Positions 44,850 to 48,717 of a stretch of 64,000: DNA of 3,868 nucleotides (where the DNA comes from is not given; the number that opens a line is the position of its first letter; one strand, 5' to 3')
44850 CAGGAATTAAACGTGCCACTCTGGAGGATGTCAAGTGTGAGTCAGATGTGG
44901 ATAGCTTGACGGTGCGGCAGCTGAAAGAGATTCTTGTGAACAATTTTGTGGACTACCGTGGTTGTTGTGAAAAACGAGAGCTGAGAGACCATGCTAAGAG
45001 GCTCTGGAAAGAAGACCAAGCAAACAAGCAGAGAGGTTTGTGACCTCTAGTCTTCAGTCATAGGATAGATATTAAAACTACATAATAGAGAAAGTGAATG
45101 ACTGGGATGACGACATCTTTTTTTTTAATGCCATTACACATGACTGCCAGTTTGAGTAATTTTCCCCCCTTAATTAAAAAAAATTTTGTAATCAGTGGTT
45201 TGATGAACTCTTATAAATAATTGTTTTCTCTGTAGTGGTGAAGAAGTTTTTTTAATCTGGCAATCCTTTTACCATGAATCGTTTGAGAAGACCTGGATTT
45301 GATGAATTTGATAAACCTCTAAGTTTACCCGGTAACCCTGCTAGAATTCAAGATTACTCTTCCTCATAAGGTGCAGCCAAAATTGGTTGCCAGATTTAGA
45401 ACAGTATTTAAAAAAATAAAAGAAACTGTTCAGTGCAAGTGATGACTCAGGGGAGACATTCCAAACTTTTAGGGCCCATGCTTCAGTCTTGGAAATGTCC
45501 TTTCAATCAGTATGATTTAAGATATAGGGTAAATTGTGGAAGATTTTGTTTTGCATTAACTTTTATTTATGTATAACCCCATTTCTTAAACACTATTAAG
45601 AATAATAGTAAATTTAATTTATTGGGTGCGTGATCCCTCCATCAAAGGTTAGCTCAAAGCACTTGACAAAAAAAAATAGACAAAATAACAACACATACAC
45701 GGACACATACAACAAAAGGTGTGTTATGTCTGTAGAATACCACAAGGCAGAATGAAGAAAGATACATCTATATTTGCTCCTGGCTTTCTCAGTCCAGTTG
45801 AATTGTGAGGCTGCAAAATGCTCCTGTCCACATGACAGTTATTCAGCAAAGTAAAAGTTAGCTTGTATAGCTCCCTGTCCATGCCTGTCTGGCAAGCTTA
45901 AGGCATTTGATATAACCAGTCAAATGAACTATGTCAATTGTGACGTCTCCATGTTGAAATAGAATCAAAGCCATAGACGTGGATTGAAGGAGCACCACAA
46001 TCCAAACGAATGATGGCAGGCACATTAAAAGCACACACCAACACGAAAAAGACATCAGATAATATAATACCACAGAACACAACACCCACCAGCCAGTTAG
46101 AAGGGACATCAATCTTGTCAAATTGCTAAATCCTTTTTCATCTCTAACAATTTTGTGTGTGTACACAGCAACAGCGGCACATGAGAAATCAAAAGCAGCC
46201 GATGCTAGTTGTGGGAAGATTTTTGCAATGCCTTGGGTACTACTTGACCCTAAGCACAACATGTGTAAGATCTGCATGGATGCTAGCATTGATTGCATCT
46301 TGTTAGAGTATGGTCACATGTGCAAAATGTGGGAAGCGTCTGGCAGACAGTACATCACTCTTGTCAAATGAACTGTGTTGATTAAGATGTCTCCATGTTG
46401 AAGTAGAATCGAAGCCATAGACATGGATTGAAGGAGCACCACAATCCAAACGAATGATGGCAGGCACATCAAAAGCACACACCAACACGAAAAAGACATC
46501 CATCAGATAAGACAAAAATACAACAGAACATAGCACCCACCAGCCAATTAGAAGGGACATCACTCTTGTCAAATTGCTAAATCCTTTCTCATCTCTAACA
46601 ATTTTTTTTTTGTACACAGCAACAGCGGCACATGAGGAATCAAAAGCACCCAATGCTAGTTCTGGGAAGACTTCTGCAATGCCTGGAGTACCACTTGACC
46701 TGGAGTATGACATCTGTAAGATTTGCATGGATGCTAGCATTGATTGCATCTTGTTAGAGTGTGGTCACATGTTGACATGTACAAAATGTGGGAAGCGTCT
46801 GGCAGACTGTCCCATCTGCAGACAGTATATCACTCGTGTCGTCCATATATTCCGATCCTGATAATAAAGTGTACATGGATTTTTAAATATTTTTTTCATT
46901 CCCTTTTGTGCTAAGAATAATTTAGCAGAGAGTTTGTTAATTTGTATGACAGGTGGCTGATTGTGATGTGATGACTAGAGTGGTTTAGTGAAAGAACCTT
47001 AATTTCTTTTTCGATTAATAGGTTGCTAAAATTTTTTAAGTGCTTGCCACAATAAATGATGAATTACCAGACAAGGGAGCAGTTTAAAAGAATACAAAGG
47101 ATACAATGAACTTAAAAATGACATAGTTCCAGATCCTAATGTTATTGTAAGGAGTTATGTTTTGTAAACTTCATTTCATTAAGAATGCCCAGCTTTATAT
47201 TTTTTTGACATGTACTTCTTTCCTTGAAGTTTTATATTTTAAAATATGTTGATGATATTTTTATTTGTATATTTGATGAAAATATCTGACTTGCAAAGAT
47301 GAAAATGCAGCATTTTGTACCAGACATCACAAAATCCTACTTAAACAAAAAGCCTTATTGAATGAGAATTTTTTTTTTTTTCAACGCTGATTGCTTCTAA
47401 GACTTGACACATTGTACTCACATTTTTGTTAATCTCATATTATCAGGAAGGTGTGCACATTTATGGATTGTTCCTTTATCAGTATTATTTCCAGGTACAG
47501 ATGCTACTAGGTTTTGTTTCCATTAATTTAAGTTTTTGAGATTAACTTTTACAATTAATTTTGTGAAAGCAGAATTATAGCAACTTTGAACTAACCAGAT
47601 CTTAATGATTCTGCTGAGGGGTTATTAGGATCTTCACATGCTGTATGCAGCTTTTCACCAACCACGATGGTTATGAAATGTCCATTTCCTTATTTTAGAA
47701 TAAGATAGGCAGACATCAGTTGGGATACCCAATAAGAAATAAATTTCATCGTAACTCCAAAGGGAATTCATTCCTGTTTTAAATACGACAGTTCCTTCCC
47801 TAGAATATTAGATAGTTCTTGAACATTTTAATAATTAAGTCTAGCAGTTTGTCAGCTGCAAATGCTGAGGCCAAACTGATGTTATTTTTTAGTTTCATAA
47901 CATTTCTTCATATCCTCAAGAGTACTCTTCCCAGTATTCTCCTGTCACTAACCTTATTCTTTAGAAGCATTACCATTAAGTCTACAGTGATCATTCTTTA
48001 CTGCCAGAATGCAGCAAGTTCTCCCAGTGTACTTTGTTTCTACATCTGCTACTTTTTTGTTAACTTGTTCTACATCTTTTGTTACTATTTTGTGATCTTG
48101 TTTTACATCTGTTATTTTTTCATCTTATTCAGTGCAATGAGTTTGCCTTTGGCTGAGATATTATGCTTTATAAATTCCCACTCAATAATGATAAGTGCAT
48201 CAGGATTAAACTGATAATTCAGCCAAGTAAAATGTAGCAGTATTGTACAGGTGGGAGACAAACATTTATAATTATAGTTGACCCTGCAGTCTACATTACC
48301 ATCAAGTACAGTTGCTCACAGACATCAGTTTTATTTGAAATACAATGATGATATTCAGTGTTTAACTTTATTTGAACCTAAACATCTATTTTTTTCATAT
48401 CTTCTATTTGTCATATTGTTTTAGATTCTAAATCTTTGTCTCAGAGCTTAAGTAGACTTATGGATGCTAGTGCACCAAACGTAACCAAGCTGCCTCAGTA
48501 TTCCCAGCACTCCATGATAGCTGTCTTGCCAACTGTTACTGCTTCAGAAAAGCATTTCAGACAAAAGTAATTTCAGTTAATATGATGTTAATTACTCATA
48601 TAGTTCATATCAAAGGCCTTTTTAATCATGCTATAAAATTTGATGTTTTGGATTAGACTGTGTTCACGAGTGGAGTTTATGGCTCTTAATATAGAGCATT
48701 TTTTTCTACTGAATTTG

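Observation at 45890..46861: Tandem duplication of the terminal RING exon of the RNF34/RFFL-family gene, with the upstream copy decaying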

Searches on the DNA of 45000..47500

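Call 50: search_rna_families(source=window, start=45000, end=47500, threshold=evalue, max_evalue=1)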
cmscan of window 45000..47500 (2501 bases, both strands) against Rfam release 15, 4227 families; matches with E-value up to 1: 0.
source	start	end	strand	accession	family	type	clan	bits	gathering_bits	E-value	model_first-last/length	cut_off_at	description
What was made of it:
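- Tried and rejected: There are no Rfam hits at E of 1 or less (call 50).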

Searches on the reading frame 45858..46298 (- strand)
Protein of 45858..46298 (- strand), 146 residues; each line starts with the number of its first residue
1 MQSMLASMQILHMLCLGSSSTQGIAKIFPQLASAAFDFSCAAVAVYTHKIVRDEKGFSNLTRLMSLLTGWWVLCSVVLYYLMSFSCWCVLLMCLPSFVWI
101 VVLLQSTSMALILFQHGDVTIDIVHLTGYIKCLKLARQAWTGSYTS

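Call 26: search_protein_families(library=pfam, proteins=[window:45858-46298:-], max_evalue=0.01)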
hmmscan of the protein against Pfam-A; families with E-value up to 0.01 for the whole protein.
window:45858-46298:- (146 aa): 0 families

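Call 36: find_encoding_contigs(protein=window:45858-46298:-, flank=5000, max_places=10)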
Protein window:45858-46298:- (146 aa): no gene with exactly this product is on record in the collection.

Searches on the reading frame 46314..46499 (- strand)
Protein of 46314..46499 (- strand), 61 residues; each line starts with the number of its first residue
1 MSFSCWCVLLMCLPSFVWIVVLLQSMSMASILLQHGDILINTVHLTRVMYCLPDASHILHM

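Call 35: find_encoding_contigs(protein=window:46314-46499:-, flank=5000, max_places=10)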
Protein window:46314-46499:- (61 aa): no gene with exactly this product is on record in the collection.

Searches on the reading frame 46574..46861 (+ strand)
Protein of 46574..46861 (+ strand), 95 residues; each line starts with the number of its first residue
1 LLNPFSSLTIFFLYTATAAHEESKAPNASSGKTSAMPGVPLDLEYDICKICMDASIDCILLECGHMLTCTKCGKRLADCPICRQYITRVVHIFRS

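Call 6: find_homologous_proteins(query=window:46622-46858:+)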
Query seq(79 aa) (79 aa): 9 proteins with E <= 0.001 among 9 candidates.
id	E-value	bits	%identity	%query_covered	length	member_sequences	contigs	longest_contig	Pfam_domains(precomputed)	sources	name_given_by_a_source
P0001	1.4e-28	116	68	99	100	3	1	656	PF13920.13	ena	-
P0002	2.0e-28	115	66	100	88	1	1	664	PF13920.13,PF14447.13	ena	-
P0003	4.1e-23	98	63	91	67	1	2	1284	PF13920.13,PF14447.13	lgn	-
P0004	1.3e-22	97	76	68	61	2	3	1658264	PF13920.13,PF14447.13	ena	-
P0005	8.7e-22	94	71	66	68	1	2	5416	PF13920.13,PF14447.13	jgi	-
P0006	1.3e-20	90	72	63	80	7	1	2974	PF13920.13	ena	-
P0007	1.3e-20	90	80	62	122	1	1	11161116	PF13920.13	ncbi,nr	ncbi:RING finger protein 34 [Bulinus truncatus]|nr:RING finger protein 34 [Bulinus truncatus]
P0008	2.5e-18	83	62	77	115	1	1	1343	PF22968.3,PF13920.13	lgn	-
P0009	3.5e-17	79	70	63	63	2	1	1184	PF13920.13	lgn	-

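Call 22: find_encoding_contigs(protein=window:46574-46861:+, flank=10000, max_places=10)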
Protein window:46574-46861:+ (95 aa): no gene with exactly this product is on record in the collection.

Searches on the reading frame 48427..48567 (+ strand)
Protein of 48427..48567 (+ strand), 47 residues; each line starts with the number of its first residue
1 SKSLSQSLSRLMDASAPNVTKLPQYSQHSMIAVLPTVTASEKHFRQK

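Call 49: search_protein_representatives(protein=window:48427-48567:+)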
Query: 47 residues. Proteins with E-value up to 0.001 (for the whole library): 4; up to 1e-10: 1; up to 1e-30: 0. The best 4 are listed.
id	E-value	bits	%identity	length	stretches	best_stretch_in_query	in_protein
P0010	4.0e-20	84.4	100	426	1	1-47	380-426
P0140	1.0e-08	49.8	43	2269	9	3-23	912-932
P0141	1.8e-07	46.0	37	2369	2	19-45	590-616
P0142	3.8e-04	35.9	32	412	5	10-34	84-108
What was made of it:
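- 48425..48570 (+): Alternative last exon used only by GenBank model PVD32863.1. It is reached from the latent donor in 5b (46715|46716) and gives a RING-less protein. It is probably not part of the conserved gene. An exhaustive search finds the 47-aa tail only in that model itself (call 49).
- Tried and rejected: The tail has no homologue among 1.84 billion representatives apart from the model itself (call 49).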
